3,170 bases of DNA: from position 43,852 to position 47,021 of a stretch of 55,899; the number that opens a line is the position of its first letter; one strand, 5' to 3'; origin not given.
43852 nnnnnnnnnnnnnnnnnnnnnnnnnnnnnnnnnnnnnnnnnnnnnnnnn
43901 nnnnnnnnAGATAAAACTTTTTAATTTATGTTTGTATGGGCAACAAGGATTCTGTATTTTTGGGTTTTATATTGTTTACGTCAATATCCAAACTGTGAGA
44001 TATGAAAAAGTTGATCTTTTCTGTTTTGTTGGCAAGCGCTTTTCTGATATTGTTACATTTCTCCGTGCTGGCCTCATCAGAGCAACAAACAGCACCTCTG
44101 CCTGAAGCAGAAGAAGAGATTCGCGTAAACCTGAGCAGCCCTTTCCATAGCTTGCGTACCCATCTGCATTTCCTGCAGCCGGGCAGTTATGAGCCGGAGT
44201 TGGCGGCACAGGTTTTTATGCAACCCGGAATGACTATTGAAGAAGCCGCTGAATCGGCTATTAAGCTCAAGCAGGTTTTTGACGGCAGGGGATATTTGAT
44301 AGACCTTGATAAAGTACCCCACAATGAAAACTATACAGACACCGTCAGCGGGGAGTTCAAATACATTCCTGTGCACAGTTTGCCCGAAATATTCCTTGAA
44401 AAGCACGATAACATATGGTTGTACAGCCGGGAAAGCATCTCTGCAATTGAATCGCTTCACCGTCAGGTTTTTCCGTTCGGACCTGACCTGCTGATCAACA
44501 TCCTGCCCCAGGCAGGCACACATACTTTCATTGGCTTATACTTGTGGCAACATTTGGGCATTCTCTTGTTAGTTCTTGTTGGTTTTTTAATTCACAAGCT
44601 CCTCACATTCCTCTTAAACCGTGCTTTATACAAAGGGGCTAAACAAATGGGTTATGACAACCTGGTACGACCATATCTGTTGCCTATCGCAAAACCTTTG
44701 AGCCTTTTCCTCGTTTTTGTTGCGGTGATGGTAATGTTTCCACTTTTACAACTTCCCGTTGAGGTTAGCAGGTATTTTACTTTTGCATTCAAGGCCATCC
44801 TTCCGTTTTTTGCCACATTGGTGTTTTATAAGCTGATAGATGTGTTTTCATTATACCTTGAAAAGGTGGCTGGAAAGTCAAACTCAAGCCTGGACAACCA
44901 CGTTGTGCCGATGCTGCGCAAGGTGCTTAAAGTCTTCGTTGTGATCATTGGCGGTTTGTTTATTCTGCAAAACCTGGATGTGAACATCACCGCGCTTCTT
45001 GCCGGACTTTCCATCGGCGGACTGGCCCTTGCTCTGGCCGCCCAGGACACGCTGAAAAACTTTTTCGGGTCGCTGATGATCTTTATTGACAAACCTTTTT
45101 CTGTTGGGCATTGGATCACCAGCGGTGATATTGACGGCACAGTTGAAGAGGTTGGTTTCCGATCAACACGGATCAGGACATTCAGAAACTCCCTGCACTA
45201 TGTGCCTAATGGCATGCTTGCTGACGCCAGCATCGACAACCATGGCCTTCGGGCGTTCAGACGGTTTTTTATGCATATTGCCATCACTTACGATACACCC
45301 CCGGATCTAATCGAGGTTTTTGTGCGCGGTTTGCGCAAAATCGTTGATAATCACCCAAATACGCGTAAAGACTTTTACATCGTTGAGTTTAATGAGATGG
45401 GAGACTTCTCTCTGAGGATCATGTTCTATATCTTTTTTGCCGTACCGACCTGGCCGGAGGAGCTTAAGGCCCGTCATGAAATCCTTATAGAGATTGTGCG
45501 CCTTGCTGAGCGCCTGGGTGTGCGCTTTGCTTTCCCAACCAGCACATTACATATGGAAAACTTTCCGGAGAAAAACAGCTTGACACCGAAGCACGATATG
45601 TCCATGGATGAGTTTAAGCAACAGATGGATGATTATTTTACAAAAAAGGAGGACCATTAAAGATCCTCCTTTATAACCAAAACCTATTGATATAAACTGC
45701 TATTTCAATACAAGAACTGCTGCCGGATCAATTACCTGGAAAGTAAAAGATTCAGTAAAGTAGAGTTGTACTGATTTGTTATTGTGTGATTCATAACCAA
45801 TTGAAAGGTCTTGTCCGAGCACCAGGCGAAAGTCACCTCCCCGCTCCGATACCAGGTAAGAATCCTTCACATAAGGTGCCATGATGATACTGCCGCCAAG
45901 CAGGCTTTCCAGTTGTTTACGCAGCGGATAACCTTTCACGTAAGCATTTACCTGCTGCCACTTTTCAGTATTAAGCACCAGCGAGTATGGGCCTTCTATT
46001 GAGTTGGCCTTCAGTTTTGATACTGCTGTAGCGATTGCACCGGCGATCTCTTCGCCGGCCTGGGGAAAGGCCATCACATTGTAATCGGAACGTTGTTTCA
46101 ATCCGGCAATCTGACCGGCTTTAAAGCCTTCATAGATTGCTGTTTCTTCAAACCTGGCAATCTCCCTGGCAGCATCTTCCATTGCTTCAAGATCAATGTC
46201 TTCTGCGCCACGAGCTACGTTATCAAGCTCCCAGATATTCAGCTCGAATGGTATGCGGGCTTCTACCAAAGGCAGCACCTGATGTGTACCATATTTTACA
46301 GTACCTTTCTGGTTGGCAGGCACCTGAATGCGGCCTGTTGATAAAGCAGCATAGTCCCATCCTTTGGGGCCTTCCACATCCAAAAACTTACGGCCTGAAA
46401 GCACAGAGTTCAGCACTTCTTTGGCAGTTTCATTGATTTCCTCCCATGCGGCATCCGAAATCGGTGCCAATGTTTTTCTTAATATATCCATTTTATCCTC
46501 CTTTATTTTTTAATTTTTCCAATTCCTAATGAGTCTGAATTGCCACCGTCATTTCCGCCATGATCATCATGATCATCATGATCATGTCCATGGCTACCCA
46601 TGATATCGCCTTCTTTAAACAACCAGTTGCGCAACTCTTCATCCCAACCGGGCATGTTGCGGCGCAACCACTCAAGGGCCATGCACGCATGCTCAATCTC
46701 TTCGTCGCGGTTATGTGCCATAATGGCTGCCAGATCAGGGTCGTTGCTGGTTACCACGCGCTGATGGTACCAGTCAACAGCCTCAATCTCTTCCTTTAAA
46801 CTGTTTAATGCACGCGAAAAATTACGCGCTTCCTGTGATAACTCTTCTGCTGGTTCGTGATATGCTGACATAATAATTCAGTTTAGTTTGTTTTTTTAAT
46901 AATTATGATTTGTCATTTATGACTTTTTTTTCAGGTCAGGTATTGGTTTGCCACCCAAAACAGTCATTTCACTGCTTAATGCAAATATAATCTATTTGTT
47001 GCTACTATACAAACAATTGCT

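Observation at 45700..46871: Encapsulin nanocompartment operon with encapsulated-ferritin cargo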

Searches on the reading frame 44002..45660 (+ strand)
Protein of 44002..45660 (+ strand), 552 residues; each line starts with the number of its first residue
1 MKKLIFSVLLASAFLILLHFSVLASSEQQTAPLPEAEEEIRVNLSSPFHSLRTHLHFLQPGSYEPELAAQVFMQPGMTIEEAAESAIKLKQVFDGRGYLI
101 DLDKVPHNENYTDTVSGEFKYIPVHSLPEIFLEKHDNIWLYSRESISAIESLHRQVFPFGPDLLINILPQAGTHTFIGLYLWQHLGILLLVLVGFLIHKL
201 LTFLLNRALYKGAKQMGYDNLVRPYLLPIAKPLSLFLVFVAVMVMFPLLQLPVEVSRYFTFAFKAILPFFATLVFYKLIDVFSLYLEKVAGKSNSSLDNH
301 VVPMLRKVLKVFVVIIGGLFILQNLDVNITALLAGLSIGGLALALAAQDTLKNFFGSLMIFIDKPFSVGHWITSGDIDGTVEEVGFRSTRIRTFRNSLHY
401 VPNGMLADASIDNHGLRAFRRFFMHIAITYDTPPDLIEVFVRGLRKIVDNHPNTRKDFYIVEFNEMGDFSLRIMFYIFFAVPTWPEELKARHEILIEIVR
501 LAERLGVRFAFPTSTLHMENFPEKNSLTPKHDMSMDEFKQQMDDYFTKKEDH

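Call 33: search_protein_families(library=pfam, proteins=[window:44002-45660:+], max_evalue=0.001)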
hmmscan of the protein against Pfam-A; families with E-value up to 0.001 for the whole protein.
window:44002-45660:+ (552 aa): 3 families
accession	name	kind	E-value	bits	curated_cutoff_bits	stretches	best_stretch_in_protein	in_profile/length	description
PF00924.24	MS_channel_2nd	-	1.2e-22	80.2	20.2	1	349-414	1-66/68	Mechanosensitive ion channel, beta-domain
PF21088.3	MS_channel_1st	-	6.1e-08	33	23.1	1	307-348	1-42/42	Mechanosensitive ion channel, transmembrane helices 2/3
PF21082.3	MS_channel_3rd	-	7.8e-07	29.9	21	1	426-508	5-87/88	Mechanosensitive ion channel MscS, C-terminal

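Call 53: search_protein_families(library=ncbifam, proteins=[window:44002-45660:+], max_evalue=0.01)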
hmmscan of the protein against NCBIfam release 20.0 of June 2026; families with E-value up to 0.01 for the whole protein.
window:44002-45660:+ (552 aa): 6 families
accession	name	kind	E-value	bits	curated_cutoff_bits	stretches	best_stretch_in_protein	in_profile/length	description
NF047601.1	MscSThanab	equivalog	1.9e-23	83.3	500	1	272-514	35-272/280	small-conductance mechanosensitive channel MscS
NF047602.1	MscsSHelicob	equivalog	1.4e-17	64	400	1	283-498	27-238/260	small-conductance mechanosensitive channel MscS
NF007662.0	PRK10334.1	subfamily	1.5e-15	57.2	321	1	297-521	61-280/286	small-conductance mechanosensitive channel MscS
NF008542.0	PRK11465.1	equivalog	2.5e-11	42.6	596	1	295-403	503-611/741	mechanosensitive channel protein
NF008180.0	PRK10929.1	equivalog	7.6e-07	27.3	809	1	308-525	878-1092/1109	miniconductance mechanosensitive channel MscM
NF008438.0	PRK11281.1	equivalog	6.9e-06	24.1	991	1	308-433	881-1007/1113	mechanosensitive channel MscK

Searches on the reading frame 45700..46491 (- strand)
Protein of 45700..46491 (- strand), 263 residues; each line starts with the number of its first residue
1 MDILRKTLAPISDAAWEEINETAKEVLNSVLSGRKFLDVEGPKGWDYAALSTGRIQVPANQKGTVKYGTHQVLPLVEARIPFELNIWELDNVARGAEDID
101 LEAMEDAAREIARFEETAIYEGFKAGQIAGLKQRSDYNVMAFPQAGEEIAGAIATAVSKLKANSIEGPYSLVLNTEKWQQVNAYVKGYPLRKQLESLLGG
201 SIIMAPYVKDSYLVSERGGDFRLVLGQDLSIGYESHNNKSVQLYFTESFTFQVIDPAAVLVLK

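Call 3: search_protein_families(library=pfam, proteins=[window:45700-46491:-], max_evalue=0.01)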
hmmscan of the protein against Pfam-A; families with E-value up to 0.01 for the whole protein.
window:45700-46491:- (263 aa): 2 families
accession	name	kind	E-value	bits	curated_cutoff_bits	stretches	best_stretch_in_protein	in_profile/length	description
PF04454.18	Linocin_M18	-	9.7e-88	294.1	24.3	1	1-250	1-253/253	Encapsulating protein for peroxidase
PF05065.19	Phage_capsid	-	2.1e-05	24.5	24.2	1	98-263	93-279/280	Phage capsid family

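Call 4: search_protein_families(library=ncbifam, proteins=[window:45700-46491:-], max_evalue=0.01)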
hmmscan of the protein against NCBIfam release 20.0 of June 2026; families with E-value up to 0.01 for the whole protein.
window:45700-46491:- (263 aa): 1 family
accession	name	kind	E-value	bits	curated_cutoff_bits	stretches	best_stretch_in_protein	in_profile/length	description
NF041155.2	encap_f1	equivalog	2.1e-85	286.3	100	1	4-262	1-261/261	family 1 encapsulin nanocompartment shell protein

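Call 5: search_solved_structures(query=window:45703-46491:-, show_alignments=1)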
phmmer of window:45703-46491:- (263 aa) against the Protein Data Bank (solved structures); distinct sequences matched with E-value up to 0.001: 36.
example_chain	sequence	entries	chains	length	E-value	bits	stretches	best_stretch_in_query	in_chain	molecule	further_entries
7mu1_A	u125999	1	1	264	2.6e-71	243.5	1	1-263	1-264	Maritimacin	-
3dkt_A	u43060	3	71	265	2.6e-71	243.5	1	1-263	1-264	Maritimacin | Type 1 encapsulin shell protein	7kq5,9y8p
7lij_A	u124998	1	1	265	2.7e-71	243.4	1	1-263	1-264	Maritimacin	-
7lik_A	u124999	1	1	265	2.8e-71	243.4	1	1-263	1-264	Maritimacin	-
7k5w_A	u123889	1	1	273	3e-71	243.3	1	1-263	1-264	Maritimacin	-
7lil_A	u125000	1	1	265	2.9e-70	240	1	1-263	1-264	Maritimacin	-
7lis_A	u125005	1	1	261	9.2e-70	238.4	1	1-263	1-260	Maritimacin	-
6wkv_A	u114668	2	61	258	2.8e-68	233.6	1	1-263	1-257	Encapsulin | Maritimacin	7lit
7lim_A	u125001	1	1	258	3e-68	233.5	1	1-263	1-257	Maritimacin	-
7lii_A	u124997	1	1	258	8.1e-68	232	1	1-263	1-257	Maritimacin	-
7odw_A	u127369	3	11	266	1.5e-55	191.8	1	1-261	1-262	Linocin_M18 bacteriocin protein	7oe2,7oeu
8u50_A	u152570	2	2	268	5.8e-54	186.7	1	2-261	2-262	Klebsiella pneumoniae family 1 encapsulin shell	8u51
9e5e_A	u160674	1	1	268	8.1e-54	186.2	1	2-260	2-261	Bacteriocin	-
9ry4_A0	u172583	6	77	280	1.4e-53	185.4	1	3-262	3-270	Type 1 encapsulin shell protein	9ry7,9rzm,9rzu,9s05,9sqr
6i9g_A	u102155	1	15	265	7.6e-53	183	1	3-255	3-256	Linocin-M18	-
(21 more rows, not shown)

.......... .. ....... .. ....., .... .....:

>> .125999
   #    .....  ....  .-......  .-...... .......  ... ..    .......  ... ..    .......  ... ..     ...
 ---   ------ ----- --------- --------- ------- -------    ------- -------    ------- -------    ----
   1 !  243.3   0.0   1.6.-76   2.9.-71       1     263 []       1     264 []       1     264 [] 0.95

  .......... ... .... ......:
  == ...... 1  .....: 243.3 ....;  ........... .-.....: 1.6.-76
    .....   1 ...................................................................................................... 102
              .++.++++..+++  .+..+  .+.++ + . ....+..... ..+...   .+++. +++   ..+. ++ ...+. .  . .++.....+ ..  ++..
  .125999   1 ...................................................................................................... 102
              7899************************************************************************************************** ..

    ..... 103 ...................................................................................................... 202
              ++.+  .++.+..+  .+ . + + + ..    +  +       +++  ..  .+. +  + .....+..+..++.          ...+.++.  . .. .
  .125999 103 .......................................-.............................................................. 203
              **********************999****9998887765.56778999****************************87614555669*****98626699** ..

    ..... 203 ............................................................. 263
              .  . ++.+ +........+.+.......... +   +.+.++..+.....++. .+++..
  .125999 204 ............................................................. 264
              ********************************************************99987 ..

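Call 12: find_related_loci(query=window:45703-46491:-, collection=genome_contigs, flank=4000)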
Query window:45703-46491:- (263 aa) in genome_contigs; peptide patterns used: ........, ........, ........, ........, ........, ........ (x = any residue, [..] = any of these).
94 stretches matched a pattern; 39 encode a relative of the query (tblastn E <= 1e-3); 39 distinct loci.
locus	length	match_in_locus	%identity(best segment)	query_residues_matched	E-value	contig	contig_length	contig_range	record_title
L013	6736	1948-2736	95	1-263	2e-171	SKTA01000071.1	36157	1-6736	MAG: Bacteroidales bacterium isolate CSSed162cmA_539 CSSed16-2cmA-1309, whole genome shotgun sequence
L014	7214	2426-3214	89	1-263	7e-160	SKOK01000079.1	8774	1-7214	MAG: Bacteroidales bacterium isolate CSSed162cmA_327 CSSed16-2cmA-32340, whole genome shotgun sequence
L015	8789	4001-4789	81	1-263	6e-147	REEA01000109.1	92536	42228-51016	MAG: Bacteroidia bacterium isolate GEM2.Bin73 NODE_109_length_92536_cov_13.9397, whole genome shotgun sequence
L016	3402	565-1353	80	1-263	5e-152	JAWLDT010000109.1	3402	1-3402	MAG: Bacteroidales bacterium isolate 20BLK6-1.bin.134 NODE_40853_length_3402_cov_22.435362, whole genome shotgun sequenc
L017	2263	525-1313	79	1-263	1e-155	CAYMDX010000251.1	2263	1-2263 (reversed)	MAG TPA_asm: uncultured Bacteroidales bacterium isolate binchicken_co32_75 genome assembly, contig: NODE_94782_length_22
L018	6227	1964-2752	78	1-263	2e-144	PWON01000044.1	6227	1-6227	MAG: Bacteroidales bacterium isolate CSSed10_38 CS-Sed10-C40606, whole genome shotgun sequence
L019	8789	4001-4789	79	1-263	8e-144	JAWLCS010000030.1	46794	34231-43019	MAG: Bacteroidales bacterium isolate 15dZY3.bin.68 NODE_1104_length_46794_cov_27.305536, whole genome shotgun sequence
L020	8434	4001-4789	77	1-263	6e-143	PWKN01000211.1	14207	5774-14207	MAG: Bacteroidales bacterium isolate CSSed10_193 CS-Sed10-C9480, whole genome shotgun sequence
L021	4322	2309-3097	79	1-263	4e-146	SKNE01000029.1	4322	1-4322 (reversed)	MAG: Bacteroidales bacterium isolate CSSed162cmA_278 CSSed16-2cmA-111465, whole genome shotgun sequence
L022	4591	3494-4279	79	1-263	7e-145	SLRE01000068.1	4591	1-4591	MAG: Bacteroidales bacterium isolate CSSed165cm_562 CSSed16-5cm-99892, whole genome shotgun sequence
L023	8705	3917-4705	77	1-263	3e-141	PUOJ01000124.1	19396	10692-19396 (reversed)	MAG: Bacteroidales bacterium isolate B1Sed10_143R1 B1-Sed10-C2916, whole genome shotgun sequence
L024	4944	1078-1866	77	1-263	2e-142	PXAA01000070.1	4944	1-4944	MAG: Bacteroidales bacterium isolate T3Sed10_192R1 T3-Sed10-C49220, whole genome shotgun sequence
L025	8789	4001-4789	76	1-263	6e-141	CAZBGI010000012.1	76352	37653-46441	MAG TPA_asm: uncultured Bacteroidales bacterium isolate SRP252850_co1_28 genome assembly, contig: NODE_342_length_76352_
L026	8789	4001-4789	76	1-263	2e-140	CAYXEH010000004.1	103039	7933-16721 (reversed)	MAG TPA_asm: uncultured Bacteroidales bacterium isolate SRP252850_co1_85 genome assembly, contig: NODE_151_length_103039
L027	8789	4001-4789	75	1-263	3e-139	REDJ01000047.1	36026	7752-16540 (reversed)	MAG: Bacteroidetes bacterium isolate GEM2.Bin22 NODE_1059_length_36026_cov_21.2155, whole genome shotgun sequence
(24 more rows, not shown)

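Call 58: predict_structure(alignment_id=A1)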
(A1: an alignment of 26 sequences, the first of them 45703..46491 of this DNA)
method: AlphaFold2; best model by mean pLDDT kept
length: 263 residues; sequences in the alignment: 26
mean_pLDDT: 82.2   pTM: 0.79
mean pLDDT of the five models: 82.2, 80.1, 79.1, 78.6, 71.3
residues with pLDDT >= 90: 68; 70-90: 165; 50-70: 21; < 50: 9
segments of 3 or more residues with pLDDT < 50: 1-7
pLDDT, mean of each block of 10 residues (from residue 1): 48 82 85 83 57 65 78 79 87 78 91 91 86 89 88 92 88 91 80 89 90 85 78 79 86 87 91
secondary structure, 60 per line:
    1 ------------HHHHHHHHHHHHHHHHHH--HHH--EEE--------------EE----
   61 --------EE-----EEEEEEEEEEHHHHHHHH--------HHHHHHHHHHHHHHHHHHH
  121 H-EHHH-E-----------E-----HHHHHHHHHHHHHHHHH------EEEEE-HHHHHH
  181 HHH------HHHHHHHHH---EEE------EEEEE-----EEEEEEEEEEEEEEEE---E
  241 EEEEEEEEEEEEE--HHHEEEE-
elements in order: H13-30 E38-40 E76-85 H86-93 H102-121 H146-162 E169-173 H175-183 H190-198 E202-204 E211-215 E221-236 E240-253 E259-262

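Call 60: fold_search(model_id=the predicted structure, library=pdb)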
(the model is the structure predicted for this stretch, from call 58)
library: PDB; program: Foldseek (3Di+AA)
matches with E <= 10: 672; with E <= 0.001: 304
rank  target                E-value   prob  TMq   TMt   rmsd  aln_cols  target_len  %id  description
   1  7kq5                  1.2e-30  1.00  0.86  0.85   3.5       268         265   42  Cryo-EM structure of a thermostable encapsulin from T. maritima (released 2021-04-28)
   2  8u50                  2.1e-30  1.00  0.90  0.89   3.5       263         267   37  Klebsiella pneumoniae DyP peroxidase-loaded encapsulin shell (released 2024-04-24)
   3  9bkx_D                4.9e-30  1.00  0.91  0.90   3.5       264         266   36  Mycobacterium tuberculosis encapsulin in complex with DyP (released 2024-12-11)
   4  9bkx_C                6.7e-30  1.00  0.91  0.89   3.5       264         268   36  Mycobacterium tuberculosis encapsulin in complex with DyP (released 2024-12-11)
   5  9bkx_A                6.7e-30  1.00  0.90  0.89   3.5       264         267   36  Mycobacterium tuberculosis encapsulin in complex with DyP (released 2024-12-11)
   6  9e5e_A                8.5e-30  1.00  0.88  0.87   3.8       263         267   36  Escherichia coli DyP peroxidase-loaded encapsulin shell (released 2025-03-19)
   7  9bkx_E                9.0e-30  1.00  0.91  0.88   3.5       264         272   36  Mycobacterium tuberculosis encapsulin in complex with DyP (released 2024-12-11)
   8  7lis                  1.2e-29  1.00  0.83  0.84   3.6       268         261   41  Thermotoga maritima Encapsulin Nanocompartment Pore Mutant S5D (released 2022-02-09)
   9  9fna_A                2.5e-29  1.00  0.89  0.89   3.2       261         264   37  CryoEM structure of Encapsulin::tdNfsB with an open pore state (released 2025-03-19)
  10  7boj                  4.4e-29  1.00  0.90  0.89   3.6       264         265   37  Cryo-EM structure of the encapsulin shell from Mycobacterium smegmatis (released 2021-03-24)
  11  3dkt_A                4.4e-29  1.00  0.88  0.88   3.2       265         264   42  Crystal structure of Thermotoga maritima encapsulin (released 2008-09-02)
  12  7lij                  4.6e-29  1.00  0.80  0.79   4.3       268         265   42  Thermotoga maritima Encapsulin Nanocompartment Pore Mutant S1K (released 2022-02-09)
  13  7phm_0                5.6e-29  1.00  0.90  0.89   3.2       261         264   36  Cryo-EM structure of Mycobacterium tuberculosis encapsulin (released 2022-07-20)
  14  7lit                  8.0e-29  1.00  0.83  0.85   3.5       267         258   42  Thermotoga maritima Encapsulin Nanocompartment Pore Mutant S7G (released 2022-02-09)
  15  6i9g_A                8.5e-29  1.00  0.90  0.90   3.5       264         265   38  Crystal structure of encapsulin from Mycolicibacterium hassiacum (released 2019-12-04)
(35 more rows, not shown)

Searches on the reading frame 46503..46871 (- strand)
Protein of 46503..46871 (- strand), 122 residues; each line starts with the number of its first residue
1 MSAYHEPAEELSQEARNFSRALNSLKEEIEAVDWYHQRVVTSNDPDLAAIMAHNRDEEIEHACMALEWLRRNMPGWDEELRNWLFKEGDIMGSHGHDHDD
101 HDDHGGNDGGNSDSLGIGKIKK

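Call 3: search_protein_families(library=pfam, proteins=[window:46503-46871:-], max_evalue=0.01)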
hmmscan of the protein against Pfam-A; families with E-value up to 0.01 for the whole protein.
window:46503-46871:- (122 aa): 1 family
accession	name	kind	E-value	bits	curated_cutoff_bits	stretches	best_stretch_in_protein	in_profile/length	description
PF22277.2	EncFtn-like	-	7.7e-41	138.2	27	1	4-87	2-85/85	EncFtn-like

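Call 4: search_protein_families(library=ncbifam, proteins=[window:46503-46871:-], max_evalue=0.01)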
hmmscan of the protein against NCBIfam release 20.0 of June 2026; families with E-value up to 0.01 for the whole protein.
window:46503-46871:- (122 aa): 3 families
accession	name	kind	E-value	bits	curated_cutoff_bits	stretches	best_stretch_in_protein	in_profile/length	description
TIGR04535.1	ferrit_encaps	subfamily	2e-43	147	125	1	4-121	1-114/114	encapsulin-associated ferritin-like protein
NF058679.1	EncB_fam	subfamily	3.5e-16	59.3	90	1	16-118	20-115/117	encapsulin nanocompartment ferritin-likeEncB family encapsulin nanocompartment ferritin-like cargo protein cargo protein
NF058678.1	EncB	exception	0.0074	16.5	210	1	13-72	7-66/160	encapsulin nanocompartment ferritin-like cargo protein EncB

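Call 6: search_solved_structures(query=window:46506-46871:-, show_alignments=3, max_evalue=0.1)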
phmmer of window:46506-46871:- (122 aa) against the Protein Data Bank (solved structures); distinct sequences matched with E-value up to 0.1: 14.
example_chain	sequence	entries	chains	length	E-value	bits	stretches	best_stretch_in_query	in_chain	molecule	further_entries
33bf_A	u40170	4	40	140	8.1e-32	113.1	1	3-121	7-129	Encapsulated ferritin-like protein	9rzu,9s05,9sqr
5da5_A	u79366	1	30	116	1.9e-30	108.7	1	3-96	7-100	Rru_A0973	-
5l8b_A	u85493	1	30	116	1.1e-29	106.2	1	3-96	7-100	Uncharacterized protein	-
6suw_A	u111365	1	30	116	1.1e-29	106.2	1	3-96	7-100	Uncharacterized protein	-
5l89_A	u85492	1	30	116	1.1e-29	106.2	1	3-96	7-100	Rru_A0973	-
6sv1_A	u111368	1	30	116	1.1e-29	106.2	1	3-96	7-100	Encapsulated Ferritin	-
5l8g_A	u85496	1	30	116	3.8e-29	104.4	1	3-96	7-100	Uncharacterized protein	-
5l8f_A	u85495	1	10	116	1.4e-27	99.4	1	3-96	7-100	Rru_A0973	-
3k6c_A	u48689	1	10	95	5.1e-27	97.6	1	3-87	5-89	Uncharacterized protein NE0167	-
7oe2_1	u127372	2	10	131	6.1e-27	97.3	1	4-120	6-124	Haliangium ochraceum Encapsulated ferritin localisation sequence | Haliangium ochraceum encapsulated ferritin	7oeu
5n5f_A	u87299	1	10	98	6.3e-26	94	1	4-91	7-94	encapsulated ferritin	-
7s8t_A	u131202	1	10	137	0.0022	21.1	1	24-74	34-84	EncC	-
7s5k_A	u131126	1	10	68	0.038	17.1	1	24-75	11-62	EncB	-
7s5c_A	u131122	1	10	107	0.062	16.5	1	21-77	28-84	EncB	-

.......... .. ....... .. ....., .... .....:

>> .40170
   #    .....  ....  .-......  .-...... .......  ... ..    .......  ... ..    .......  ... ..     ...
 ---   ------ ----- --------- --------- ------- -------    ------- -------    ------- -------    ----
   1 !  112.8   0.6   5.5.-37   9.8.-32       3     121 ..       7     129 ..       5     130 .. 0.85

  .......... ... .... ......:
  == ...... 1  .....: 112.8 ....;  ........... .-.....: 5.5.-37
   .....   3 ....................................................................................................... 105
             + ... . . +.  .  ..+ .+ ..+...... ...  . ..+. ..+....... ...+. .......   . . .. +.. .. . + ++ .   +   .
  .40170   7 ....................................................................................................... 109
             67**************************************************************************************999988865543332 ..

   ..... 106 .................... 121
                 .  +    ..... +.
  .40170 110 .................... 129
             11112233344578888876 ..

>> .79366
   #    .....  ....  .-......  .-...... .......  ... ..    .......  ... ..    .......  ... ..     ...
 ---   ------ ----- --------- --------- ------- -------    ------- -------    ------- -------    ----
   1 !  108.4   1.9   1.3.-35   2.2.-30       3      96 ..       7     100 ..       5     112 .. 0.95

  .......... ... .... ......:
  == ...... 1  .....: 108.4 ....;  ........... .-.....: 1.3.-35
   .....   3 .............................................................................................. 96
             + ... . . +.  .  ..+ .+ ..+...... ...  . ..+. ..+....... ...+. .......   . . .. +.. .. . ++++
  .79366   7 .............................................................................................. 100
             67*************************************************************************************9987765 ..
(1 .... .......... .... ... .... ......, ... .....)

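Call 21: find_homologous_proteins(query=window:46506-46871:-, max_evalue=0.00001)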
Query window:46506-46871:- (122 aa): 3942 proteins with E <= 0.00001 among 3955 candidates; the best 120 are listed.
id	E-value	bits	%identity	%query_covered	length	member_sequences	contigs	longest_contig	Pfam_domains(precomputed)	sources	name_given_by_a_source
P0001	6.5e-78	277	100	100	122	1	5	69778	PF22277.3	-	-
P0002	9.1e-78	276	99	100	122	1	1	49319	PF22277.3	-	-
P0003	1.5e-74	266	96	100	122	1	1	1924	PF22277.3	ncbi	-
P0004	2.4e-68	246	88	100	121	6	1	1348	PF22277.3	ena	-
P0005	2.9e-68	246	91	100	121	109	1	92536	PF22277.3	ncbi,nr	ncbi:MAG: hypothetical protein EA394_05375 [Bacteroidia bacterium]|nr:MAG: hypothetical protein EA39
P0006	2.2e-67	243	90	100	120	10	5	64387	PF22277.3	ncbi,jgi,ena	-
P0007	2.0e-64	233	86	100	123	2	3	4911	PF22277.3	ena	-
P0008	4.7e-62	225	87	100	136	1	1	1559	PF22277.3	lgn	-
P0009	1.1e-61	224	84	100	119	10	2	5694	PF22277.3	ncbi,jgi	-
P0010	2.4e-61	223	82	100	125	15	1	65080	PF22277.3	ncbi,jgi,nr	ncbi:MAG: ferritin-like domain-containing protein [Bacteroidales bacterium]|nr:ferritin-like domain-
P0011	5.5e-61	222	82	100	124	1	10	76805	PF22277.3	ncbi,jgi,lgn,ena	-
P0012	8.8e-61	221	78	100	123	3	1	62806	PF22277.3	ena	-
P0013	1.3e-60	221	84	98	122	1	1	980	PF22277.3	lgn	-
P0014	1.4e-60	221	82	100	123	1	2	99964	PF22277.3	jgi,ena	-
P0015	6.9e-60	218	81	100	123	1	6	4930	PF22277.3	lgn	-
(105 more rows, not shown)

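Call 31: search_protein_representatives(protein=window:46506-46871:-)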
Query: 122 residues. Proteins with E-value up to 0.001 (for the whole library): 1090; up to 1e-10: 463; up to 1e-30: 3. The best 150 are listed.
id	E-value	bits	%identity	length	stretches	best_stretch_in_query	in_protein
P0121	5.2e-36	139.6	69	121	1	3-90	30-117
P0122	7.4e-34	132.7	56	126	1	1-121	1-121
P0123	7.8e-32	126.1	63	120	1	1-92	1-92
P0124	1.7e-29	118.6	53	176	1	3-121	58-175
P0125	3.8e-28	114.2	61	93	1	1-87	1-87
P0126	1.5e-27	112.2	53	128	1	4-121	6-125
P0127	6.8e-27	110.2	61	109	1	1-89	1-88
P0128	9.0e-27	109.7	60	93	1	1-89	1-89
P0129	1.6e-26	109.0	57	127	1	2-92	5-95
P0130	1.9e-26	108.7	60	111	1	3-82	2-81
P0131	3.7e-26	107.8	49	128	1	3-121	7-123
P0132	4.5e-26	107.5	45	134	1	3-118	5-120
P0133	6.7e-26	106.9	59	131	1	3-90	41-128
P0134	1.2e-25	106.1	74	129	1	1-70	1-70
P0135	1.3e-25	106.0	47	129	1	3-120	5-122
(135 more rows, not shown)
